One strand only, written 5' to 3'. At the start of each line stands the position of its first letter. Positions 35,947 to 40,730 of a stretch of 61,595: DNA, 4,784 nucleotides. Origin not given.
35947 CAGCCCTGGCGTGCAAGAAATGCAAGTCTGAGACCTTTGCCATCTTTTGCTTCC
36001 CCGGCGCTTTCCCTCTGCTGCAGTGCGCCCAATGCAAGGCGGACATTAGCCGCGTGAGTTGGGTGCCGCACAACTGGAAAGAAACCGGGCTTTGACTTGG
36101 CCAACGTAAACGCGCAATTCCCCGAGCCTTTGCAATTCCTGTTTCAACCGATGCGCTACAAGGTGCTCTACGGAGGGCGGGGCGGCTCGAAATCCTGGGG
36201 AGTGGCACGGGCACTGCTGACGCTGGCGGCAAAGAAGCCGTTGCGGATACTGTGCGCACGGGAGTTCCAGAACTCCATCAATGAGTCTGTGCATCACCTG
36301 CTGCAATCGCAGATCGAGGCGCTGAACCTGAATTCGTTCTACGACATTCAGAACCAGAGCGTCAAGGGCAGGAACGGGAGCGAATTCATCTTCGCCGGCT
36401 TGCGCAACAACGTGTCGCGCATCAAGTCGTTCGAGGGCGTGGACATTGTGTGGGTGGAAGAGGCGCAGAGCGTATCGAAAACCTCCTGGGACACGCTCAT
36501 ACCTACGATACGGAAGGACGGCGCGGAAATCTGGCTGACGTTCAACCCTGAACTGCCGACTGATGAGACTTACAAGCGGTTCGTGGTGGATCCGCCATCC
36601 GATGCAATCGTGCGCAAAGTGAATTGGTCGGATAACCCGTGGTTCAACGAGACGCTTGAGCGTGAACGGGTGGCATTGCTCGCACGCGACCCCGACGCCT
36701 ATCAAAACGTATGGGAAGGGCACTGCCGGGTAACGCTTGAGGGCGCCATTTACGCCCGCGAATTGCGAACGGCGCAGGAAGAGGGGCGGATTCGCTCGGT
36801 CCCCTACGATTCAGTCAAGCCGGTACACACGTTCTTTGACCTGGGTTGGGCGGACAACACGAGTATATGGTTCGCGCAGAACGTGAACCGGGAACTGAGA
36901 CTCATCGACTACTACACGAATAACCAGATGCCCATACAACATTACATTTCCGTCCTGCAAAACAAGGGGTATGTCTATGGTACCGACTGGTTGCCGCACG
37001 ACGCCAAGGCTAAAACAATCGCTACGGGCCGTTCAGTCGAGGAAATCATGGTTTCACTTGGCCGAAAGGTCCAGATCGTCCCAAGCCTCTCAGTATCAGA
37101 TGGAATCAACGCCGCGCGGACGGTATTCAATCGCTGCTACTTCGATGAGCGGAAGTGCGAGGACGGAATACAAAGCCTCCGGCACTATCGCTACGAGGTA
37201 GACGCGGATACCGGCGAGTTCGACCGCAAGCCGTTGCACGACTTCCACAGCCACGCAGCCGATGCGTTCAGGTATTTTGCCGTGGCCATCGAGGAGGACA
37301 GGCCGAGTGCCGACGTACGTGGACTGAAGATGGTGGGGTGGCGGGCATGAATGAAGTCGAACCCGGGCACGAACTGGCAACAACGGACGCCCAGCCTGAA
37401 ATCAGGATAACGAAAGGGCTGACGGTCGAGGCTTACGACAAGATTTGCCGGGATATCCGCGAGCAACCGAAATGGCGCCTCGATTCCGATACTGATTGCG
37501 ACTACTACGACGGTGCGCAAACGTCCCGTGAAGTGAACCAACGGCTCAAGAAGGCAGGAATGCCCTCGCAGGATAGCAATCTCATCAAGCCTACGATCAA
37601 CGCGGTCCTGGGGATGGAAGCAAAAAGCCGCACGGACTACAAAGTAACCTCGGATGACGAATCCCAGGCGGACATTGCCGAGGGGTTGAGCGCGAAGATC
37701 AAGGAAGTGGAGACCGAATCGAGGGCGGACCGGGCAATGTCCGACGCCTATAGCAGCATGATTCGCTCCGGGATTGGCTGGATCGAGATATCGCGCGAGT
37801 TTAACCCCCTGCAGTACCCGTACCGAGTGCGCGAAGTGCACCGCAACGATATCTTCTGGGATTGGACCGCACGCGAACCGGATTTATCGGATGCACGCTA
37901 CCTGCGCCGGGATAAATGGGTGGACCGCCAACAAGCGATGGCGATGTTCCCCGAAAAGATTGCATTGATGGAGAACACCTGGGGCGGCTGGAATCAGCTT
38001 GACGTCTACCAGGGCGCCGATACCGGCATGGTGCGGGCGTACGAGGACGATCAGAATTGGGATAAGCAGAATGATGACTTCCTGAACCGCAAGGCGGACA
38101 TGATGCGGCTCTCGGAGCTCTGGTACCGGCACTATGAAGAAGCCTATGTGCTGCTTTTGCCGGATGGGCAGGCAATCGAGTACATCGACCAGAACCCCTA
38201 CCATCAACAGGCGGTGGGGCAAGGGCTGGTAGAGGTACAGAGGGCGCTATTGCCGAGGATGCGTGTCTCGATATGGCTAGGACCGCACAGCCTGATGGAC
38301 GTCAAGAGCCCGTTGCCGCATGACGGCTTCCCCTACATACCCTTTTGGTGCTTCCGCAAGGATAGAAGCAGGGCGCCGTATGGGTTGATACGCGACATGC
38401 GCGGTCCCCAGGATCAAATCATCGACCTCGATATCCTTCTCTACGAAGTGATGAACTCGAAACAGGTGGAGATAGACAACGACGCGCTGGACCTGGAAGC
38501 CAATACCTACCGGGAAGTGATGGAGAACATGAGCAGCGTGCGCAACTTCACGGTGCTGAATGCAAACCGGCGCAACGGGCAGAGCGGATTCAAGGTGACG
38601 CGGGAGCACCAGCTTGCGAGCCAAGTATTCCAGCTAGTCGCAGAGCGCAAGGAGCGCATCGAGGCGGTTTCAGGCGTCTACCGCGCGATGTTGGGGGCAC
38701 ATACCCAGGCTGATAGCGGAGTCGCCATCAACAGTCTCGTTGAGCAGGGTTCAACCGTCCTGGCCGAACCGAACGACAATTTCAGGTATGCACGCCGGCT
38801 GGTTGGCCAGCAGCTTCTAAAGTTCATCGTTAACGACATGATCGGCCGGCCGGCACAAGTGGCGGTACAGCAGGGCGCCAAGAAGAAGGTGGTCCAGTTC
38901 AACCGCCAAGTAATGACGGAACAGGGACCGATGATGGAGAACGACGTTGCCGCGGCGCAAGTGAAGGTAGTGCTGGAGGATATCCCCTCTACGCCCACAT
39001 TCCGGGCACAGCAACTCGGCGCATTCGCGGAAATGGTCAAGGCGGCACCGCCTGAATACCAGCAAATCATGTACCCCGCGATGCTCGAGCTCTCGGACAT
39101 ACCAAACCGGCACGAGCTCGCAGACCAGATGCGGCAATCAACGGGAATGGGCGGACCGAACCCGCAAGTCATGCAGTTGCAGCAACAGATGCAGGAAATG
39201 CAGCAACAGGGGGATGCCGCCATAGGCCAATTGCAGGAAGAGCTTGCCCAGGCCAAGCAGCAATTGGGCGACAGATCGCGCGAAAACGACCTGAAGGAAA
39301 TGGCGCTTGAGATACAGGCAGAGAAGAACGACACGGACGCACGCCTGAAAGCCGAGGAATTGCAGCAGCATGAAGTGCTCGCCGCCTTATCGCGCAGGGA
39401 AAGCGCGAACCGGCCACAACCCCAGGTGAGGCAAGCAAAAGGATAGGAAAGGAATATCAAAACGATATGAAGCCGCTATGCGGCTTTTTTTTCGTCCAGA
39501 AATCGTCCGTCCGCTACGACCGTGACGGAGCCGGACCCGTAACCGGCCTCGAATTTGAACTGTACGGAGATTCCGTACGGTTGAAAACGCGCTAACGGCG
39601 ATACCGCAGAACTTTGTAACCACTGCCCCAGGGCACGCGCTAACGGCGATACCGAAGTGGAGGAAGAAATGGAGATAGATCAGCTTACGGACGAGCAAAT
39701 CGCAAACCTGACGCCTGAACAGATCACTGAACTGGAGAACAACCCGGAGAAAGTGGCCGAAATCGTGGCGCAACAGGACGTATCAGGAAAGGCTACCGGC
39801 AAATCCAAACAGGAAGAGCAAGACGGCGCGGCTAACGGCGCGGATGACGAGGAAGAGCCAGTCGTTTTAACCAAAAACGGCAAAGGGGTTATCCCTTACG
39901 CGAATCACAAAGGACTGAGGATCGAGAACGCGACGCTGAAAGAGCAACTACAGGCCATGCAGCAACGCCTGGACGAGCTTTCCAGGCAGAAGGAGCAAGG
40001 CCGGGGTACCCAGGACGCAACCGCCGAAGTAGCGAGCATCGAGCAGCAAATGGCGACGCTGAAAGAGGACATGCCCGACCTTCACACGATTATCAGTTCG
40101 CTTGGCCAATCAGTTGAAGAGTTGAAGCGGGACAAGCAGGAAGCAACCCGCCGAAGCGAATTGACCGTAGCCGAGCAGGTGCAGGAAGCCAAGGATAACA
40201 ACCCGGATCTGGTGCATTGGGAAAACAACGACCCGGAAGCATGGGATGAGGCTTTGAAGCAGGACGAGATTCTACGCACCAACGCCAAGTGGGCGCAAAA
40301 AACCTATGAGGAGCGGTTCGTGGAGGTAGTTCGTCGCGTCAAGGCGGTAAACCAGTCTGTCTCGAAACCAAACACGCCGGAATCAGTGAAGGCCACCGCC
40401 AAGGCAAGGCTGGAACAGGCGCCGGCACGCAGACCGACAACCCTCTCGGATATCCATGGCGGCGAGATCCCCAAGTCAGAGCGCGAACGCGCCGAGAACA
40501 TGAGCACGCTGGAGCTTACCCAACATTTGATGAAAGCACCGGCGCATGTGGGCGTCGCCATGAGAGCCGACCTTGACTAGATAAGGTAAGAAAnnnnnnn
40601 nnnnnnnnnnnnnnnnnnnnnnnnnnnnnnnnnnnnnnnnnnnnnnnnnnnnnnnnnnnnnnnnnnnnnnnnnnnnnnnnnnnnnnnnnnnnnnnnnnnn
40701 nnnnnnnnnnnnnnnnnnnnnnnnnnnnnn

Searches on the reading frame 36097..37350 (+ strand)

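Call 10: search_protein_families(library=phrogs, proteins=[window:36097-37350:+], max_evalue=0.001)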
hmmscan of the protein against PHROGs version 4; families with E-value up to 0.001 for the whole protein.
window:36097-37350:+ (417 aa): 7 families
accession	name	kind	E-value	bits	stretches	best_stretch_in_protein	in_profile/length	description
phrog_3717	-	head and packaging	4.3e-67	227.5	1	5-225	8-239/277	terminase large subunit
phrog_2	-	head and packaging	1.7e-49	170.3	1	13-402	272-596/807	terminase large subunit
phrog_2472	-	unknown function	7.8e-45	154.6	1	212-404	113-314/324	-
phrog_6672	-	head and packaging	7.7e-09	36.3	1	332-396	67-127/145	terminase large subunit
phrog_979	-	head and packaging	1.9e-05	24.5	1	14-152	161-305/642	terminase large subunit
phrog_8711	-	head and packaging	3.1e-05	25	1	14-80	20-87/89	terminase large subunit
phrog_10250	-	head and packaging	7.6e-05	23.5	1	332-397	150-214/228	terminase large subunit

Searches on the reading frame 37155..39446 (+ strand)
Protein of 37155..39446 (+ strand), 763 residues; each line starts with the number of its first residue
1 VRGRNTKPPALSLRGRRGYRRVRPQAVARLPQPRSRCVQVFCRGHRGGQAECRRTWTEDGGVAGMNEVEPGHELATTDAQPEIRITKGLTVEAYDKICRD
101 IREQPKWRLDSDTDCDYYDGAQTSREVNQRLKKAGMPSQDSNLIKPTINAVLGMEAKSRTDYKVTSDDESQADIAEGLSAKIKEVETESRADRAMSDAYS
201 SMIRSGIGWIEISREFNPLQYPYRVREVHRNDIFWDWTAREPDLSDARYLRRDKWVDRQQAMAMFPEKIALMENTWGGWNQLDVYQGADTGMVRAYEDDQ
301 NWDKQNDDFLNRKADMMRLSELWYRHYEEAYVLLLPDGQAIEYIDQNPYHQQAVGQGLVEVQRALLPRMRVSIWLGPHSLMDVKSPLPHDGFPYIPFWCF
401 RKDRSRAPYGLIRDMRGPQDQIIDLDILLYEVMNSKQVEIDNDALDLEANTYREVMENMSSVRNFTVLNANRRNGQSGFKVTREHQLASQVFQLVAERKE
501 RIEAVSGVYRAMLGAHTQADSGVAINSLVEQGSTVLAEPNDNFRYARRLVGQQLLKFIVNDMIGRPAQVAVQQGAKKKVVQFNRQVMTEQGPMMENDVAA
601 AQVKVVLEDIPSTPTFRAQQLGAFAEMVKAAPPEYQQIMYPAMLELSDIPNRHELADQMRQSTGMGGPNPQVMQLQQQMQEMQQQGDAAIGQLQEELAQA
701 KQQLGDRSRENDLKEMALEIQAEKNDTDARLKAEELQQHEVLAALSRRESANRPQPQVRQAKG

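Call 10: search_protein_families(library=phrogs, proteins=[window:37155-39446:+], max_evalue=0.001)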
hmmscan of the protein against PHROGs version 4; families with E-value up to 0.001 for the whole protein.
window:37155-39446:+ (763 aa): 3 families
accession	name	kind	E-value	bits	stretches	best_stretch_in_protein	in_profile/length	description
phrog_156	-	head and packaging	1.2e-153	514.1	1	89-743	11-642/681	portal protein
phrog_18470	-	head and packaging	4e-50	171.1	1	73-283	4-219/232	portal protein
phrog_24564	-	unknown function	7.6e-05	23.2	1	575-755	17-194/212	-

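Call 26: search_dna_similar(query=window:37155-39446:+, collection=phages, mode=protein, max_rows=15)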
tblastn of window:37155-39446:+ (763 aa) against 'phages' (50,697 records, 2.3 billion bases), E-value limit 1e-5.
Records with a match: 419; places in all: 419; records where one place covers at least 80% of the query: 2.
Best place of each record, by identity: <60% 419.
By first word of the organism name: Vibrio 104; Stx2a-converting 83; Escherichia 74; Pseudomonas 41; Ralstonia 31; Stx2-converting 12; Burkholderia 10; Shigella 6; Stx 6; Klebsiella 6; and 23 more.
By host as written in the record: - 211; Pseudomonas aeruginosa 19; Escherichia coli K514 (EHEC) 7; Ralstonia pseudosolanacearum 6; Escherichia coli O157:H7 5; Ralstonia pseudosolanacearum I-31 (MT043) 5; Ralstonia solanacearum 5; Escherichia coli O157:H7 Morioka V526 4; and 107 more.
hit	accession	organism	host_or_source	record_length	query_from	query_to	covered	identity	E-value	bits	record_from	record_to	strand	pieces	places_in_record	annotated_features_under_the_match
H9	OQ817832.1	Achromobacter phage CF418P1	Achromobacter sp.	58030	48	669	82%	39.1%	1e-124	417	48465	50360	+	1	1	hypothetical protein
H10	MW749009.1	Bacillus phage vB_BspP_Dartukuta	Bacillus sp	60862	89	737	85%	32.7%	2e-101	349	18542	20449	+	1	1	putative portal protein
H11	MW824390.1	Vibrio phage 252E42.2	Vibrio crassostreae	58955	85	668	77%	36.1%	8e-106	362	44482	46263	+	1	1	portal protein | hypothetical protein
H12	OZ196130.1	Vibrio phage D96a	Seawater and oysters mix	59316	85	668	77%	36.1%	8e-106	362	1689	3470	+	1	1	portal protein | hypothetical protein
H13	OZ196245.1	Vibrio phage D80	Seawater and oysters mix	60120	85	668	77%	36.1%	8e-106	362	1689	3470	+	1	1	portal protein | hypothetical protein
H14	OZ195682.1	Vibrio phage D79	Seawater and oysters mix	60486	85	668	77%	36.1%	8e-106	362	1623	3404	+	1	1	portal protein | hypothetical protein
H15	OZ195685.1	Vibrio phage D60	Seawater and oysters mix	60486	85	668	77%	36.1%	8e-106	362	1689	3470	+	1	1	portal protein | hypothetical protein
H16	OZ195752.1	Vibrio phage D53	Seawater and oysters mix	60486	85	668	77%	36.1%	8e-106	362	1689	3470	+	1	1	portal protein | hypothetical protein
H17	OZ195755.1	Vibrio phage D56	Seawater and oysters mix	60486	85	668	77%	36.1%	8e-106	362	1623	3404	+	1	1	portal protein | hypothetical protein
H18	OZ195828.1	Vibrio phage D70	Seawater and oysters mix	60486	85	668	77%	36.1%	8e-106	362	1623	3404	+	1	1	portal protein | hypothetical protein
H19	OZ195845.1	Vibrio phage D288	Seawater and oysters mix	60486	85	668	77%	36.1%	8e-106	362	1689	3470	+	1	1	portal protein | hypothetical protein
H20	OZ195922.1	Vibrio phage D460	Seawater and oysters mix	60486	85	668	77%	36.1%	8e-106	362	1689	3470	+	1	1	portal protein | hypothetical protein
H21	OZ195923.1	Vibrio phage D459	Seawater and oysters mix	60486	85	668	77%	36.1%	8e-106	362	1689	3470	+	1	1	portal protein | hypothetical protein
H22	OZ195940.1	Vibrio phage D87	Seawater and oysters mix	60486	85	668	77%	36.1%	8e-106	362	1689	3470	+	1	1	portal protein | hypothetical protein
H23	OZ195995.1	Vibrio phage D339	Seawater and oysters mix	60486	85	668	77%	36.1%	8e-106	362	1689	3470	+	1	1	portal protein | hypothetical protein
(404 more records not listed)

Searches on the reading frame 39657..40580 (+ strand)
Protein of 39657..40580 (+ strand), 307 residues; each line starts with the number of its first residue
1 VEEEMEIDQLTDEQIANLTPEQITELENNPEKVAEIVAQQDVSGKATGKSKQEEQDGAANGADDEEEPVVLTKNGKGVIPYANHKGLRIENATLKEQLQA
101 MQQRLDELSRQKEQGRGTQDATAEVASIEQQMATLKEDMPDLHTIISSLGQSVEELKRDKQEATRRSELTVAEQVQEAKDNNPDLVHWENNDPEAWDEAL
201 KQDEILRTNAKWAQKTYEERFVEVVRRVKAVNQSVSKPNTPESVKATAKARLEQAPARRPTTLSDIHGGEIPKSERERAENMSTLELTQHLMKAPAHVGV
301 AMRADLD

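Call 10: search_protein_families(library=phrogs, proteins=[window:39657-40580:+], max_evalue=0.001)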
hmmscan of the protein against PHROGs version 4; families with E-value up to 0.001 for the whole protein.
window:39657-40580:+ (307 aa): 2 families
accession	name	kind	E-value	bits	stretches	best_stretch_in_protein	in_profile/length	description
phrog_479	-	unknown function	1e-44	154.8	1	11-293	2-319/333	-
phrog_10114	-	unknown function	4.4e-12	47.4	1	161-251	17-108/171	-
